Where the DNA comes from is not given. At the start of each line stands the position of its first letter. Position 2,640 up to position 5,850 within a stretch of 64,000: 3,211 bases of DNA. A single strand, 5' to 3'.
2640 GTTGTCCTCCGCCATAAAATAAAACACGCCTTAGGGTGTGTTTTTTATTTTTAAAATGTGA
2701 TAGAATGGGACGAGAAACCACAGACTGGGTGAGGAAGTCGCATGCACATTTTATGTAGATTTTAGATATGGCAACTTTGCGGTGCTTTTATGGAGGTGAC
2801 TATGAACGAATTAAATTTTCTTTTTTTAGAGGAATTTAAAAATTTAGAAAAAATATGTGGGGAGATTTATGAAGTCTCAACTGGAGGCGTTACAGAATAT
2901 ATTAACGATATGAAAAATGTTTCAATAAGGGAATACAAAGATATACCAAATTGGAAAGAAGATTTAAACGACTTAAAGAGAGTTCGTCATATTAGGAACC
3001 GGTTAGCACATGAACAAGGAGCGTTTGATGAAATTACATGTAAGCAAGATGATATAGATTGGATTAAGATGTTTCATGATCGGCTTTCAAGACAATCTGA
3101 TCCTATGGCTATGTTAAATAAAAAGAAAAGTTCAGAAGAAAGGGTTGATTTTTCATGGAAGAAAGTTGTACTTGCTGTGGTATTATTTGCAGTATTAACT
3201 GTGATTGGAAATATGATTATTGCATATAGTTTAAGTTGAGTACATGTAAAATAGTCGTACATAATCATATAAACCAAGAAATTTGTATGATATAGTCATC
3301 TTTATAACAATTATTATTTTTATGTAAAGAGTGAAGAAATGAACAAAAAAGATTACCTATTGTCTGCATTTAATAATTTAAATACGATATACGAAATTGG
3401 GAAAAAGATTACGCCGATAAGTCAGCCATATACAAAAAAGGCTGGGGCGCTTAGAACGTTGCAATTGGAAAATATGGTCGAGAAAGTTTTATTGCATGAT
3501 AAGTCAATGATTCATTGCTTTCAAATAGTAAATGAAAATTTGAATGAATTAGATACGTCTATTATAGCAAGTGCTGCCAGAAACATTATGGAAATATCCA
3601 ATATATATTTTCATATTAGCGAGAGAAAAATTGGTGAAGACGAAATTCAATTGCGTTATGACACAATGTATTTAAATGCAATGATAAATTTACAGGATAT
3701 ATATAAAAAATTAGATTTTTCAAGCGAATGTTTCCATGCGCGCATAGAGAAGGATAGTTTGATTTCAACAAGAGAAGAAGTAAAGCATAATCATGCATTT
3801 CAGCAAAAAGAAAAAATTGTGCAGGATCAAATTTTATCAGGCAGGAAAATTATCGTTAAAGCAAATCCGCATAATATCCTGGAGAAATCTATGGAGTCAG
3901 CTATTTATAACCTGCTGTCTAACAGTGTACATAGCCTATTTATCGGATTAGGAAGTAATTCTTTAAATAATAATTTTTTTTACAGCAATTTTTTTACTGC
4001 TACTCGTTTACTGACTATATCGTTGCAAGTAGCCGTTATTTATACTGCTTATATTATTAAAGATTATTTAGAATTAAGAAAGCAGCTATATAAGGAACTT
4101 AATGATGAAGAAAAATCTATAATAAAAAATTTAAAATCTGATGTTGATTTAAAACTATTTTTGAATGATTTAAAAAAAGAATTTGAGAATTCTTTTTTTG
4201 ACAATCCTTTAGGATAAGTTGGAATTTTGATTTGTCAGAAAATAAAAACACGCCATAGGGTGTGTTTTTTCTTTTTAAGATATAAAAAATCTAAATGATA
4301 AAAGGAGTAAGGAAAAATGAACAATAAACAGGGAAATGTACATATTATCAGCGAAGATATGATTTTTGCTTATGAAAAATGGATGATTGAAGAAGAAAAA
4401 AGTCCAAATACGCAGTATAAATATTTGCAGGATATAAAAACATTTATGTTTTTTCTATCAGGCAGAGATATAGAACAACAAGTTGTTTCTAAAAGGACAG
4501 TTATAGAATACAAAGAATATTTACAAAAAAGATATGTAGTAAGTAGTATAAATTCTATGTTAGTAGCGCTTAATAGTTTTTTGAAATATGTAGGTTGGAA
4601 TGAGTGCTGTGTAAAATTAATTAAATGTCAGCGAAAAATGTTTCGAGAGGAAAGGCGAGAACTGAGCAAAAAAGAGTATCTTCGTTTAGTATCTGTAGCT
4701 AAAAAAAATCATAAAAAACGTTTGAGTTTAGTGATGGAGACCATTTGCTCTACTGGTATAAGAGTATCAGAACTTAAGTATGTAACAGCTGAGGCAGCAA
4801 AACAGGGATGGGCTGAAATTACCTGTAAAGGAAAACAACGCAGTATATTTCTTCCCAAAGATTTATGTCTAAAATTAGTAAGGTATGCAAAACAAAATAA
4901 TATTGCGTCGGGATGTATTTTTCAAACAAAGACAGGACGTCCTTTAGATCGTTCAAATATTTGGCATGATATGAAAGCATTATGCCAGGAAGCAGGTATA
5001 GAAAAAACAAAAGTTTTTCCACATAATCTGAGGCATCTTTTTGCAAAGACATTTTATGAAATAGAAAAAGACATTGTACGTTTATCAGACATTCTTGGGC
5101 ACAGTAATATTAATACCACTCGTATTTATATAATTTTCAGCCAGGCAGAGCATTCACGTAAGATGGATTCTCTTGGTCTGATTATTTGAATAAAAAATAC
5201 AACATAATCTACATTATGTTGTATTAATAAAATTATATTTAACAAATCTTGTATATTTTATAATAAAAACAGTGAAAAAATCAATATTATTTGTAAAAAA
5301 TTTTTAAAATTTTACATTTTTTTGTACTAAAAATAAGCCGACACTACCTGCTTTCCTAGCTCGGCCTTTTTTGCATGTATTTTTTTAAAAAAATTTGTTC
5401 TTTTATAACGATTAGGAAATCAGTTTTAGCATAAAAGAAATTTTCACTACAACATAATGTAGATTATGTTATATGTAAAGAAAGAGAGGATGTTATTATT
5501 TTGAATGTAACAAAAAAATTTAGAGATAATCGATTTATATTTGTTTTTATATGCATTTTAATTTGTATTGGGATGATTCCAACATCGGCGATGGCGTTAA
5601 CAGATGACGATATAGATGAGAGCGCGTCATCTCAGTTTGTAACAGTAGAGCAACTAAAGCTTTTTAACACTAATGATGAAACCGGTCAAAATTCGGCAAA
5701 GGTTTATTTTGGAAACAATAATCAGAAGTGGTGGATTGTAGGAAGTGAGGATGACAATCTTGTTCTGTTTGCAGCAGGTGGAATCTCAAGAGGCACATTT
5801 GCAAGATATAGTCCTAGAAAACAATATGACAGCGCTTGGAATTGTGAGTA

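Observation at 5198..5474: lox-like inverted sites next to a small tyrosine recombinase: candidate invertible switch for a sortase-anchored surface protein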

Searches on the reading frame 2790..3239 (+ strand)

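Call 6: search_protein_families(library=pfam, proteins=[window:2790-3239:+], max_evalue=0.01)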
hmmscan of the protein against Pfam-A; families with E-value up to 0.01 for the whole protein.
window:2790-3239:+ (149 aa): 1 family
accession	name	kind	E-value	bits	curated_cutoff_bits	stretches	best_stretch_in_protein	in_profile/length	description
PF20185.3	DUF6548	-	1.1e-38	133.2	27.3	1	12-116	3-106/164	Family of unknown function (DUF6548)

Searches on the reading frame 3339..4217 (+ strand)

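Call 6: search_protein_families(library=pfam, proteins=[window:3339-4217:+], max_evalue=0.01)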
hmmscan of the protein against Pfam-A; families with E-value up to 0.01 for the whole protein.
window:3339-4217:+ (292 aa): 2 families
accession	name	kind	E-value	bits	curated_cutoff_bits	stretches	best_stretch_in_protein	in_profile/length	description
PF07951.19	Toxin_R_bind_C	-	0.0035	17.5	25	0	106-162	55-111/222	Clostridium neurotoxin, C-terminal receptor binding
PF05709.17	Sipho_tail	-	0.0063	17.2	24.2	0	190-264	8-86/118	Phage tail protein RIFT-related domain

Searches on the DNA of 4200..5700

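Call 56: search_rna_families(source=window, start=4200, end=5700, threshold=evalue, max_evalue=1)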
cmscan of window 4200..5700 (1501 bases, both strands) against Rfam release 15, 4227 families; matches with E-value up to 1: 1.
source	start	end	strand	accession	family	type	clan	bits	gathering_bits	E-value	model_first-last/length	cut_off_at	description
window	4237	4354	+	RF00516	ylbH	Cis-reg; leader;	-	25.4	50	0.0066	1-122/122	no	ylbH leader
